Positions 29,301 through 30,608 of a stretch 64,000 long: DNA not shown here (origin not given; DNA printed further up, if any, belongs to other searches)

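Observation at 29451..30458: cNMP-binding protein with unrecognised ~220-aa N-terminal domain, divergently paired with the cyclase fusion - regulatory cAMP receptor or Pycsar-like effector?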

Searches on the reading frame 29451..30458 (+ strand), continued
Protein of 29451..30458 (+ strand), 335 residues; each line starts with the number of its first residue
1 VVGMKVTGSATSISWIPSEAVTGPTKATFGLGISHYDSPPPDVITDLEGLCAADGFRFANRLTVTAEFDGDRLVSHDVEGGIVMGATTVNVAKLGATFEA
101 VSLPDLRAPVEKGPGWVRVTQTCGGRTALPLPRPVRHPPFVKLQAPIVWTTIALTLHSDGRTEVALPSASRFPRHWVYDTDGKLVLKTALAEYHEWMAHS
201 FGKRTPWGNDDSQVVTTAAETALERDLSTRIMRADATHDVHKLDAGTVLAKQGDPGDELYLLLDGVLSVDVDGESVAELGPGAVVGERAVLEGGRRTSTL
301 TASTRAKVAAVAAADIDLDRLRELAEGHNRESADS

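Call 68: search_dna_similar(query=window:29460-30455:+, collection=plasmids, mode=protein, max_rows=15)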
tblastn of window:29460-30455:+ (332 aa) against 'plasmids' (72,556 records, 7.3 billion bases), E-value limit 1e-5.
No match.

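Call 70: search_protein_families(library=ncbifam, proteins=[L083:7808-9001:+], max_evalue=0.00001)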
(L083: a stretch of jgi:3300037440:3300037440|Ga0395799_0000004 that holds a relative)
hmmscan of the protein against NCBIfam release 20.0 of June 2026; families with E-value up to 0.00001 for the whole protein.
L083:7808-9001:+ (397 aa): 18 families
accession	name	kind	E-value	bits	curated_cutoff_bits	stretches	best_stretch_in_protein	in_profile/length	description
NF051886.1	XaaProDiPepCaul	equivalog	3.4e-74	250.2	500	2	4-243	2-252/398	Xaa-Pro dipeptidase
NF006689.0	PRK09237.1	equivalog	6.2e-12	44.8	371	1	23-107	25-93/383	amidohydrolase/deacetylase family metallohydrolase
TIGR03178.1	allantoinase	equivalog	9.4e-11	41.2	357.85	1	23-105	20-88/441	allantoinase AllB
TIGR01224.1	hutI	equivalog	1.4e-10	40.6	298.15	0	203-379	205-366/377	imidazolonepropionase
NF004636.0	PRK05985.1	subfamily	1.2e-09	37.5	408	1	23-64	20-61/398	amidohydrolase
NF011989.0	PRK15446.2-5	equivalog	1.9e-09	36.8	565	0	16-62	16-61/385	alpha-D-ribose 1-methylphosphonate 5-triphosphate diphosphatase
NF058538.1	ergo_util_ErtD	equivalog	6.8e-09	35.1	600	0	16-106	14-88/446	hydantoin-5-propionate amidohydrolase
NF006559.0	PRK09060.1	equivalog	1.8e-08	33.2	482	0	23-106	25-94/444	dihydroorotase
NF005751.0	PRK07575.1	equivalog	5.6e-08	31.7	529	0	7-104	10-92/440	dihydroorotase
TIGR00221.1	nagA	equivalog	8e-08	31.6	225.65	0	316-365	318-367/380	N-acetylglucosamine-6-phosphate deacetylase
NF005759.0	PRK07583.1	equivalog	5.6e-07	28.6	403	0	23-64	43-84/438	cytosine deaminase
NF006056.0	PRK08204.1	subfamily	6.1e-07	28.6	391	0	23-64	27-67/449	hypothetical protein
NF002668.0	PRK02382.1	equivalog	6.3e-07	28.4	452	0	23-105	16-85/436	dihydroorotase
TIGR02033.1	D-hydantoinase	equivalog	7.6e-07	28.4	393.25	0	23-69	19-65/454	dihydropyrimidinase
NF011987.0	PRK15446.2-3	subfamily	8e-07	28.2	253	0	18-62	25-67/395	alpha-D-ribose 1-methylphosphonate 5-triphosphate diphosphatase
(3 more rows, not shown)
